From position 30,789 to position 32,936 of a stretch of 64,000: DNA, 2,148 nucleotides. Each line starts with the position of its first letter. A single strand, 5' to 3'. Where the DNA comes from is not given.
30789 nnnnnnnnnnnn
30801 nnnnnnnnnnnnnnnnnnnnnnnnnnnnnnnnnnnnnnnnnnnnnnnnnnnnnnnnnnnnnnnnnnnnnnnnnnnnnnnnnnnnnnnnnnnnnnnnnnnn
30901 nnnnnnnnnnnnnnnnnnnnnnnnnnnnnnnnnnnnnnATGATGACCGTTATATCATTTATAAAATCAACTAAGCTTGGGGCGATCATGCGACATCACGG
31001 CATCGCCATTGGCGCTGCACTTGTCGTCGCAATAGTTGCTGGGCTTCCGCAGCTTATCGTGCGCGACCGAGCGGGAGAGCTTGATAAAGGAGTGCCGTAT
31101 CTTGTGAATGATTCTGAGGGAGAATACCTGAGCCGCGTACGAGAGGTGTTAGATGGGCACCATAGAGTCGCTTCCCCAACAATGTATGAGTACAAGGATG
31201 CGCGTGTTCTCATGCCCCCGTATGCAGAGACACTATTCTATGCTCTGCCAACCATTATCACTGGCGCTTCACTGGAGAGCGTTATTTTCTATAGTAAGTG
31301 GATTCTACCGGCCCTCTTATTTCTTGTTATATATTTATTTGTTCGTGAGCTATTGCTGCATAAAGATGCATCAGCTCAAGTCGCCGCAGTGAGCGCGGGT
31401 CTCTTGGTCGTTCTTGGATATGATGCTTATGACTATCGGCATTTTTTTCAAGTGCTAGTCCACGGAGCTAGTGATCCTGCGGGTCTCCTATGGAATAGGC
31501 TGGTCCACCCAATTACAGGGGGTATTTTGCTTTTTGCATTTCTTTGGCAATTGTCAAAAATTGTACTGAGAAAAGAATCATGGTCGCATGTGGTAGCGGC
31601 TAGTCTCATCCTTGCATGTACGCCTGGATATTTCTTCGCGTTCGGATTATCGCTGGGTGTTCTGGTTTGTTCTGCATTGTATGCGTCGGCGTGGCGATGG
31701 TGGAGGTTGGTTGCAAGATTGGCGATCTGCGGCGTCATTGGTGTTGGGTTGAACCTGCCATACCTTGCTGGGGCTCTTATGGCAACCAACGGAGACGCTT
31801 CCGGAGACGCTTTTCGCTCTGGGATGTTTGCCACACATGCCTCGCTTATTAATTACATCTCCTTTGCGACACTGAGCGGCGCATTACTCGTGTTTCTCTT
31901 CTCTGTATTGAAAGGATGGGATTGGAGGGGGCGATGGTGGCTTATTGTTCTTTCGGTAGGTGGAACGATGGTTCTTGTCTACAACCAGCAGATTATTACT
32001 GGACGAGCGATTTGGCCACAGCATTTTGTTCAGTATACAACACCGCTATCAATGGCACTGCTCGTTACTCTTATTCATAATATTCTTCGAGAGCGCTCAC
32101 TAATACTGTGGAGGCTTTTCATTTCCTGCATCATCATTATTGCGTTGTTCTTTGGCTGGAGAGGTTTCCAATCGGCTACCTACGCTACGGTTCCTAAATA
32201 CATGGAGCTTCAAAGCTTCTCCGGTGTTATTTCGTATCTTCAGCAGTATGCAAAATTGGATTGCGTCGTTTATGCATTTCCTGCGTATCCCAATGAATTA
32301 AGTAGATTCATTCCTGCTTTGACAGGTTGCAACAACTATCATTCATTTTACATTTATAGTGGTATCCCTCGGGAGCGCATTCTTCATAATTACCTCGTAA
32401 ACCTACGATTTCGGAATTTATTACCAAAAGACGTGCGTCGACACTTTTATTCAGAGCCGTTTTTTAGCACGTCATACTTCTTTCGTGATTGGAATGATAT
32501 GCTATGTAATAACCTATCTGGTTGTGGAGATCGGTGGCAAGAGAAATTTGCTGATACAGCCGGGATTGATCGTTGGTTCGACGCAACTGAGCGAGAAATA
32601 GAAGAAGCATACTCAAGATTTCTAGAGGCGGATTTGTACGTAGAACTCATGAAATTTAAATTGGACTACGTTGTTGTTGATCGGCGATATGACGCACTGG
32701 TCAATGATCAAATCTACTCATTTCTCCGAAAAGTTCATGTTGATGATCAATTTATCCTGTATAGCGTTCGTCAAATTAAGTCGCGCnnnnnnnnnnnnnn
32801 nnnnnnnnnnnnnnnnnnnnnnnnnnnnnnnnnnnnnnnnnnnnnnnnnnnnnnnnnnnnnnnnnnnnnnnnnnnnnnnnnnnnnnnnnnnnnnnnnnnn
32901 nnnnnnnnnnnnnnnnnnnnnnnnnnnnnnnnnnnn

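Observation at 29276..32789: Tandem paralogous polytopic membrane proteins of unknown family (candidate GT-C glycosyltransferases)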

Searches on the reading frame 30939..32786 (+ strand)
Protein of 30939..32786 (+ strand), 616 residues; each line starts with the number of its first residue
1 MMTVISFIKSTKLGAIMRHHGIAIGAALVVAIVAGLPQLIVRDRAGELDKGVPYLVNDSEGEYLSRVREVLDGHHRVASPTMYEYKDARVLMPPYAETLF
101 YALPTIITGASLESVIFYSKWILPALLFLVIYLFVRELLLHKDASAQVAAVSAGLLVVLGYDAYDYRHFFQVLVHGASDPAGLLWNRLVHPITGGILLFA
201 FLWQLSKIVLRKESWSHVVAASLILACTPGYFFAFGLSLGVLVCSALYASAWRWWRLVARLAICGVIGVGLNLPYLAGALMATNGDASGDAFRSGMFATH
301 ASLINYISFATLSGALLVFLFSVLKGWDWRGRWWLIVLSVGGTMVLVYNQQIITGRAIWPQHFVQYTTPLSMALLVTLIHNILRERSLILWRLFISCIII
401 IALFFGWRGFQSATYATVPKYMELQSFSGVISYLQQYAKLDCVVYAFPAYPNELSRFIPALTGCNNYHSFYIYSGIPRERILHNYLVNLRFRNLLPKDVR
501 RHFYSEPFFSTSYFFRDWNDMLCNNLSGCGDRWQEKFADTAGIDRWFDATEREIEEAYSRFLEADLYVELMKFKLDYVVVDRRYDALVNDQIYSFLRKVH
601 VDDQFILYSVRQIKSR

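Call 6: search_protein_families(library=pfam, proteins=[window:30939-32786:+], max_evalue=10)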
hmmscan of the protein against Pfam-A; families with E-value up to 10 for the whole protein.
window:30939-32786:+ (616 aa): 1 family
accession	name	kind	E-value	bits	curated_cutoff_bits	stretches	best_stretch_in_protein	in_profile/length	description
PF19885.4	DUF6358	-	0.11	13.2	28.4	1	389-417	5-33/61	Family of unknown function (DUF6358)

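Call 7: search_protein_families(library=ncbifam, proteins=[window:30939-32786:+], max_evalue=10)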
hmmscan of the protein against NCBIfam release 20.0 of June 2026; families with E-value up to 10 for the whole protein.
window:30939-32786:+ (616 aa): 1 family
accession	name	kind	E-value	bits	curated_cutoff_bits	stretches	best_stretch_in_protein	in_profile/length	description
NF040982.1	ComGD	equivalog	0.2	12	70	1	393-439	10-55/139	competence type IV pilus minor pilin ComGD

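Call 11: find_homologous_proteins(query=window:30939-32786:+)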
Query window:30939-32786:+ (616 aa): 28 proteins with E <= 0.001 among 8000 candidates.
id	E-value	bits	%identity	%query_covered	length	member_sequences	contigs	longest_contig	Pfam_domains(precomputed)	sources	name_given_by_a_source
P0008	0.0e+0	1403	100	100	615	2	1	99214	-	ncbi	-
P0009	8.0e-228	776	56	99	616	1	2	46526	-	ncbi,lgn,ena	-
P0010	7.8e-202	690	53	97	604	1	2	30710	-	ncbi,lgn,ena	-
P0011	2.9e-188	645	48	96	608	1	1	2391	-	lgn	-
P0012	3.5e-184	632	49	99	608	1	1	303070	-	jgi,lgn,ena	-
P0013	2.7e-182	626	50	95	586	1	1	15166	-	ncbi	-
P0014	1.2e-180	620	48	97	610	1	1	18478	-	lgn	-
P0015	6.3e-178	611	47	98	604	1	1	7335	-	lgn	-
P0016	7.8e-178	611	46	99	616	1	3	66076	-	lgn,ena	-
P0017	2.4e-177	609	47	99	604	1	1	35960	-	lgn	-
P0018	3.6e-176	605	46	99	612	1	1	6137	-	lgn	-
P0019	8.5e-172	591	46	97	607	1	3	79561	-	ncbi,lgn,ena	-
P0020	4.2e-164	566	44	99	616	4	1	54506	-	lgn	-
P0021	8.3e-161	555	45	96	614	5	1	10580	-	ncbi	-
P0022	9.1e-161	555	45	97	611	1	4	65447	-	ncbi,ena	-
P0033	4.3e-69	252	30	97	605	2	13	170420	-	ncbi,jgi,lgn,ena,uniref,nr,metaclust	ncbi:MAG: hypothetical protein A2735_00580 [Candidatus Yanofskybacteria bacterium RIFCSPHIGHO2_01_FU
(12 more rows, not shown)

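Call 17: search_solved_structures(query=A2, max_evalue=10)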
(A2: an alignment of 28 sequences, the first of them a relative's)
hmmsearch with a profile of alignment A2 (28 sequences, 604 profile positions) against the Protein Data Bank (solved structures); distinct sequences matched with E-value up to 10: 0.

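Call 31: find_encoding_contigs(protein=P0033, flank=8000, max_places=3)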
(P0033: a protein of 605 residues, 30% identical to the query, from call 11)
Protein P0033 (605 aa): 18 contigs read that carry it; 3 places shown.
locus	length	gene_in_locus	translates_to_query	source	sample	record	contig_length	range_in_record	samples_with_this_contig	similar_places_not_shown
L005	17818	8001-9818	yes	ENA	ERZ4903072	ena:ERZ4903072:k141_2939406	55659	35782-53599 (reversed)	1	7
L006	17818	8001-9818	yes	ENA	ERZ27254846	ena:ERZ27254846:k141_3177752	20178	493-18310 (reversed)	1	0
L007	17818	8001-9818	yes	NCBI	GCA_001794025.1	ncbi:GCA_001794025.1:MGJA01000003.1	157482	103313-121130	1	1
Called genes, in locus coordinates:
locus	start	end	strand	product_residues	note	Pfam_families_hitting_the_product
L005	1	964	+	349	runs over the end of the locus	PF01408:GFO_IDH_MocA, PF22725:GFO_IDH_MocA_C3, PF02894:GFO_IDH_MocA_C (weak)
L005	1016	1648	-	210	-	-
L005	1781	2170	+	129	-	PF12973:Cupin_7 (faint), PF00190:Cupin_1 (weak), PF07883:Cupin_2 (weak)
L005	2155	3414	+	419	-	PF08421:Methyltransf_13, PF13489:Methyltransf_23, PF08241:Methyltransf_11 (weak), PF08242:Methyltransf_12 (weak), PF08484:Methyltransf_14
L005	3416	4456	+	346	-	PF01073:3Beta_HSD, PF01370:Epimerase, PF02719:Polysacc_synt_2, PF04321:RmlD_sub_bind, PF07993:NAD_binding_4, PF16363:GDP_Man_Dehyd, PF13460:NAD_binding_10 (faint)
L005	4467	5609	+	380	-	PF13439:Glyco_transf_4 (weak), PF00534:Glycos_transf_1, PF13692:Glyco_trans_1_4, PF13524:Glyco_trans_1_2 (weak)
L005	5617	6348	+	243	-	PF00106:adh_short, PF01370:Epimerase (faint), PF08659:KR, PF13561:adh_short_C2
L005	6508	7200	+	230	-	PF00535:Glycos_transf_2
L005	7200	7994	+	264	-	PF05148:Methyltransf_8 (weak), PF13489:Methyltransf_23, PF08241:Methyltransf_11, PF08242:Methyltransf_12 (faint), PF13847:Methyltransf_31, PF13649:Methyltransf_25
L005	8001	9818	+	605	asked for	-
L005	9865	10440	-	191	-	PF04307:YdjM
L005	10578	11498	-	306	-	PF03706:LPG_synthase_TM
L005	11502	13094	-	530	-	-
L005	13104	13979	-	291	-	PF00535:Glycos_transf_2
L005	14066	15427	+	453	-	PF02366:PMT, PF13231:PMT_2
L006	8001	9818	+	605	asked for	-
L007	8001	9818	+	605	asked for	-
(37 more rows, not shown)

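Call 32: find_encoding_contigs(protein=P0012, flank=8000, max_places=2)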
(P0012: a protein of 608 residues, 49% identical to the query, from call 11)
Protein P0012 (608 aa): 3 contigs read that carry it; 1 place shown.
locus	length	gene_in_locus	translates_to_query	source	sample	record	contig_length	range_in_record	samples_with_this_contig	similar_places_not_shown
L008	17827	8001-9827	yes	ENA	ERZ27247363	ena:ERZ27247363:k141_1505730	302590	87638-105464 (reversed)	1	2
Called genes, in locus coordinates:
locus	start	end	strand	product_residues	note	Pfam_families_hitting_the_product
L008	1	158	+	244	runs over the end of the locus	PF03848:TehB (faint), PF13489:Methyltransf_23, PF07021:MetW (weak), PF13847:Methyltransf_31, PF08241:Methyltransf_11, PF08242:Methyltransf_12, PF13649:Methyltransf_25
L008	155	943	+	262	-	PF05148:Methyltransf_8 (weak), PF13489:Methyltransf_23 (weak), PF08241:Methyltransf_11, PF13649:Methyltransf_25, PF13847:Methyltransf_31 (weak), PF20922:Anamorsin_N (weak)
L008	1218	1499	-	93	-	-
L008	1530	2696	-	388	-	PF01041:DegT_DnrJ_EryC1, PF00155:Aminotran_1_2, PF00266:Aminotran_5 (weak), PF01053:Cys_Met_Meta_PP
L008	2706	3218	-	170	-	PF25084:LbH_EIF2B (weak), PF25087:GMPPB_C (weak), PF00132:Hexapep, PF14602:Hexapep_2 (weak)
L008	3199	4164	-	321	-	PF01408:GFO_IDH_MocA, PF22725:GFO_IDH_MocA_C3, PF02894:GFO_IDH_MocA_C (weak)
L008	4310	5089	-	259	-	PF00535:Glycos_transf_2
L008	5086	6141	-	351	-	PF02350:Epimerase_2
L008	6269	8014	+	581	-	-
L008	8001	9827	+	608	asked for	-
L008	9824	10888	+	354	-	PF13439:Glyco_transf_4, PF13579:Glyco_trans_4_4 (faint), PF20706:GT4-conflict, PF00534:Glycos_transf_1, PF13692:Glyco_trans_1_4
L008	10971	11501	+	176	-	PF13578:Methyltransf_24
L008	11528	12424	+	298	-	PF02475:TRM5-TYW2_MTfase (weak), PF05050:Methyltransf_21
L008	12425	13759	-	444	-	PF01943:Polysacc_synt, PF13440:Polysacc_synt_3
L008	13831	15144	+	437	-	PF01943:Polysacc_synt, PF13440:Polysacc_synt_3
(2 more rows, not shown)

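Call 35: predict_structure(alignment_id=A4)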
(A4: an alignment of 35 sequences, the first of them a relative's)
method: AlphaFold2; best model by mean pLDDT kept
length: 615 residues; sequences in the alignment: 35
mean_pLDDT: 90.6   pTM: 0.91
mean pLDDT of the five models: 90.6, 89.8, 89.1, 88.6, 88.1
residues with pLDDT >= 90: 431; 70-90: 159; 50-70: 21; < 50: 4
segments of 3 or more residues with pLDDT < 50: none
pLDDT, mean of each block of 10 residues (from residue 1): 56 89 98 96 94 90 91 77 77 90 96 95 98 96 96 96 85 78 89 97 96 92 90 93 97 96 96 85 62 86 92 96 86 96 94 87 93 97 94 97 93 91 95 93 88 90 88 83 95 95 90 89 85 91 94 97 96 95 93 96 95 68
secondary structure, 60 per line:
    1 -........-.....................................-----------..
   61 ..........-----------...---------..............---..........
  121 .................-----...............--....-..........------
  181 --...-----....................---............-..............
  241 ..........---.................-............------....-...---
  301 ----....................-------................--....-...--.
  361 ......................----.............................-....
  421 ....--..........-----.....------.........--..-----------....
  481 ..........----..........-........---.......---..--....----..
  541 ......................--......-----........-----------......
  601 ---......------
elements in order: H2-9 H11-47 H59-70 H94-107 H111-137 H143-157 H160-163 H165-174 H191-210 H214-225 H227-250 H254-270 H272-283 H290-293 E295-297 H305-324 H332-347 H350-353 E355-357 H360-382 H387-415 H417-424 H427-436 E442-446 H453-461 H477-490 H495-504 H506-513 H517-521 H531-534 H539-562 H565-570 E576-580 E595-600 E604-609

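Call 41: fold_search(model_id=the predicted structure, library=pdb)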
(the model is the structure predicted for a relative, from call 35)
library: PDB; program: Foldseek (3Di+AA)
matches with E <= 10: 626; with E <= 0.001: 18
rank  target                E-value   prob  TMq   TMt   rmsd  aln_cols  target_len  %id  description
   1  6ezn_F                1.8e-06  1.00  0.45  0.43  14.2       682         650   12  Cryo-EM structure of the yeast oligosaccharyltransferase (OST) complex (released 2018-01-17)
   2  7oci_F                2.0e-06  1.00  0.46  0.44  11.9       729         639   10  Cryo-EM structure of yeast Ost6p containing oligosaccharyltransferase complex (released 2022-02-16)
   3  6gxc_A                4.4e-06  1.00  0.47  0.42  10.1       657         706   12  Bacterial oligosaccharyltransferase PglB in complex with an inhibitory peptide and a reactive lipid-linked oligosaccha (released 2018-11-14)
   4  7zlg_A                5.6e-06  1.00  0.46  0.43  10.1       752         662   10  Cryo-EM structure of C-mannosyltransferase CeDPY19, in complex with acceptor peptide and bound to CMT2-Fab and anti-Fa (released 2023-01-11)
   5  8b6l_I                9.2e-06  1.00  0.42  0.39  15.5       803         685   10  Subtomogram average of the human Sec61-TRAP-OSTA-translocon (released 2022-12-07)
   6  8age_A                1.0e-05  1.00  0.42  0.41  12.1       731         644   13  Structure of yeast oligosaccharylransferase complex with acceptor peptide bound (released 2022-12-07)
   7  3waj                  1.1e-05  1.00  0.40  0.32  12.2       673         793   12  Crystal structure of the Archaeoglobus fulgidus oligosaccharyltransferase (O29867_ARCFU) complex with Zn and sulfate (released 2013-10-30)
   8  8if8_B                1.3e-05  1.00  0.44  0.43  11.0       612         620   12  Arabinosyltransferase AftA (released 2023-05-31)
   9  9n9j_I                1.3e-05  1.00  0.44  0.40  12.1       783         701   11  Structure of a GRP94 folding intermediate engaged with a CCDC134- and FKBP11-bound secretory translocon (released 2025-11-19)
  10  8agb_A                1.9e-05  1.00  0.44  0.42  14.5       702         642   12  Structure of yeast oligosaccharylransferase complex with lipid-linked oligosaccharide bound (released 2022-12-07)
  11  8agc_A                2.5e-05  1.00  0.39  0.36  13.3       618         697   12  Structure of yeast oligosaccharylransferase complex with lipid-linked oligosaccharide and non-acceptor peptide bound (released 2022-12-07)
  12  5gmy_A                2.6e-05  1.00  0.42  0.32  11.1       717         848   12  Crystal structure of the Archaeoglobus fulgidus oligosaccharyltransferase (O29867_ARCFU) tethered with an acceptor pep (released 2017-02-01)
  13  6s7o_A                2.9e-05  1.00  0.43  0.41  11.7       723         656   11  Cryo-EM structure of human oligosaccharyltransferase complex OST-A (released 2019-12-18)
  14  8pn9_A                5.5e-05  1.00  0.45  0.43   9.8       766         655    8  Structure of human oligosaccharyltransferase OST-A complex bound to NGI-1 (released 2024-05-08)
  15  6s7t_A                7.9e-05  1.00  0.42  0.38  10.0       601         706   10  Cryo-EM structure of human oligosaccharyltransferase complex OST-B (released 2019-12-18)
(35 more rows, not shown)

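Call 62: find_related_loci(query=A2, collection=genome_contigs, flank=8000)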
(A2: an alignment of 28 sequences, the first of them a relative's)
Query A2 (615 aa) in genome_contigs; peptide patterns used: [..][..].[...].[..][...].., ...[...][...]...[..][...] (x = any residue, [..] = any of these).
122 stretches matched a pattern; 46 encode a relative of the query (tblastn E <= 1e-3); 45 distinct loci.
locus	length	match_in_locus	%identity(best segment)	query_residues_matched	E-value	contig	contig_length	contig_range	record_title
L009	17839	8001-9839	56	1-611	0e+0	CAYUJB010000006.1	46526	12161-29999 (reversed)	MAG TPA_asm: uncultured Candidatus Saccharibacteria bacterium isolate ERP113451_co1_18 genome assembly, contig: NODE_668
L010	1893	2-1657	60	62-612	0e+0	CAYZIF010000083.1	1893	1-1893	MAG TPA_asm: uncultured Candidatus Saccharibacteria bacterium isolate ERP113451_co1_213 genome assembly, contig: NODE_11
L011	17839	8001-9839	52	1-609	0e+0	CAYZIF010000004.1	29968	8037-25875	MAG TPA_asm: uncultured Candidatus Saccharibacteria bacterium isolate ERP113451_co1_213 genome assembly, contig: NODE_17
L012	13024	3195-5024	45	6-614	5e-173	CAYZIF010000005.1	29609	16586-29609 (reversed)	MAG TPA_asm: uncultured Candidatus Saccharibacteria bacterium isolate ERP113451_co1_213 genome assembly, contig: NODE_17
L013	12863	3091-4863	45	18-614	6e-166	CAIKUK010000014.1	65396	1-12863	MAG: Candidatus Yanofskybacteria bacterium isolate LJ-13-9m_bin-277 genome assembly, contig: bin-277:14/24, whole genome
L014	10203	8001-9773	45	16-609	3e-160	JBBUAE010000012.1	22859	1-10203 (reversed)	MAG: Patescibacteria group bacterium isolate H51-bin152_1 H51_bin152_1_000000000012, whole genome shotgun sequence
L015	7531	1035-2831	40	11-609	1e-144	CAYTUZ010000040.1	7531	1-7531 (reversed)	MAG TPA_asm: uncultured Candidatus Saccharibacteria bacterium isolate binchicken_co50_16 genome assembly, contig: NODE_1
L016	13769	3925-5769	40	1-611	1e-137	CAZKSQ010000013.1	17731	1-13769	MAG TPA_asm: uncultured Candidatus Saccharibacteria bacterium isolate binchicken_co54_96 genome assembly, contig: NODE_5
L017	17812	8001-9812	39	1-609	2e-132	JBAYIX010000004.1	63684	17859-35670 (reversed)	MAG: Candidatus Paceibacterota bacterium isolate SO_2016_GW1_41 scaffold00958_OW334_2016, whole genome shotgun sequence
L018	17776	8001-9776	33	5-610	1e-86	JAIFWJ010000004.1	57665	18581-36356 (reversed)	MAG: Candidatus Parcubacteria bacterium isolate viral-cat_44_14 PAFVLPS_2018_scaffold_1528, whole genome shotgun sequenc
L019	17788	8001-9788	32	6-607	6e-84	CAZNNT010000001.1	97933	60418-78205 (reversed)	MAG TPA_asm: uncultured Candidatus Saccharibacteria bacterium isolate SRP090828_co3_7 genome assembly, contig: NODE_10_l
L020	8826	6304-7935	35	17-578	3e-83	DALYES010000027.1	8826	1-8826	MAG TPA_asm: Candidatus Paceibacterota bacterium isolate CTOTU14260 NODE_2014_length_8826_cov_3.298142, whole genome sho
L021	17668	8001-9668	32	26-599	4e-81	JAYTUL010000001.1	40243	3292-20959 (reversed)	MAG: bacterium isolate GFS_5529 GFS_5529_0, whole genome shotgun sequence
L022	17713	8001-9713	33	16-578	3e-79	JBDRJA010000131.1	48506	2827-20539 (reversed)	MAG: Patescibacteria group bacterium isolate MEGAHIT-group-1.615 k141_818171, whole genome shotgun sequence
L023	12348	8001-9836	32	5-610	6e-79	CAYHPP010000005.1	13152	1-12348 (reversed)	MAG TPA_asm: uncultured Candidatus Saccharibacteria bacterium isolate ERP119705_co14_552 genome assembly, contig: NODE_5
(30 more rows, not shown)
